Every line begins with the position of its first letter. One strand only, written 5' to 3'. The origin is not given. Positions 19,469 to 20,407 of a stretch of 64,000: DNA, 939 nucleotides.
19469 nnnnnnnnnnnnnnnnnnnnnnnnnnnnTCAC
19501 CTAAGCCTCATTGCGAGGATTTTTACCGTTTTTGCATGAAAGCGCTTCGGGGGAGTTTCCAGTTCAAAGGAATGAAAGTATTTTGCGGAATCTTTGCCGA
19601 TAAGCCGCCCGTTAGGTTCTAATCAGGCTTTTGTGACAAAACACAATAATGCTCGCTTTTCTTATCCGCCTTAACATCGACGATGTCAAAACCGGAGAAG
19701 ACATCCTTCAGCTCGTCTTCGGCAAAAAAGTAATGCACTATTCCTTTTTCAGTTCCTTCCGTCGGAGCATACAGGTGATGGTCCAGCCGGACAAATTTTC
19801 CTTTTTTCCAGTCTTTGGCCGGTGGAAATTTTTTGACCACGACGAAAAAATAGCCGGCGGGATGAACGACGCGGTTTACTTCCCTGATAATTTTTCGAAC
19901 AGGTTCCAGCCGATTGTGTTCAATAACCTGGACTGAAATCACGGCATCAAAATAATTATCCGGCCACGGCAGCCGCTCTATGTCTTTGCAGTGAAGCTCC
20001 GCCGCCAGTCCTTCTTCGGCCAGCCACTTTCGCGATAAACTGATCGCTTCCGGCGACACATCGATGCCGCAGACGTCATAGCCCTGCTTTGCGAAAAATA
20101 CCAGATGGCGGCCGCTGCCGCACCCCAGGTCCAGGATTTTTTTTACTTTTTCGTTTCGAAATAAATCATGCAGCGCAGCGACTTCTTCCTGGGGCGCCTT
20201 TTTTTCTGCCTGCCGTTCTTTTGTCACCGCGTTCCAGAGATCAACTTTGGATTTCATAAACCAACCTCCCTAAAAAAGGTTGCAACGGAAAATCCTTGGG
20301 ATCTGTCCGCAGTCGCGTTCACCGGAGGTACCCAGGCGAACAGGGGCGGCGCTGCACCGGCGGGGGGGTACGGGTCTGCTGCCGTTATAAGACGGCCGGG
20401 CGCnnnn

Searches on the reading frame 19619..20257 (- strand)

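Call 32: search_protein_families(library=pfam, proteins=[window:19619-20257:-], max_evalue=0.00001)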
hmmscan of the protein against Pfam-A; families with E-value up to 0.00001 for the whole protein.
window:19619-20257:- (212 aa): 10 families
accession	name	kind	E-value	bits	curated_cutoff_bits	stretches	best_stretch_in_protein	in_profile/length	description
PF08241.18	Methyltransf_11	-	1.5e-24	86.9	21.2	1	42-139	1-95/95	Methyltransferase domain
PF13649.12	Methyltransf_25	-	1.8e-23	83.5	27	1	41-135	1-97/97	Methyltransferase domain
PF13847.12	Methyltransf_31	-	4e-19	69.2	27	1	37-140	3-110/145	Methyltransferase domain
PF13489.12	Methyltransf_23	-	2.5e-15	57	27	1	28-187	12-154/164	Methyltransferase domain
PF08242.18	Methyltransf_12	-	2.1e-13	51.2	30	1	42-137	1-98/98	Methyltransferase domain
PF03848.20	TehB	-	1.4e-12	47.9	20.4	1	38-140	31-133/193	Tellurite resistance protein TehB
PF02353.26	CMAS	-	2.8e-09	37.1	27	1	21-139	46-164/273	Mycolic acid cyclopropane synthetase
PF05175.20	MTS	-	1e-08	35.5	23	1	30-150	24-149/170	Methyltransferase small domain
PF01209.24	Ubie_methyltran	-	9.8e-07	28.8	20.1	1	32-140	42-152/233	ubiE/COQ5 methyltransferase family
PF03141.22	Methyltransf_29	-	2.5e-06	26.8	23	1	33-140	113-218/506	Putative S-adenosyl-L-methionine-dependent methyltransferase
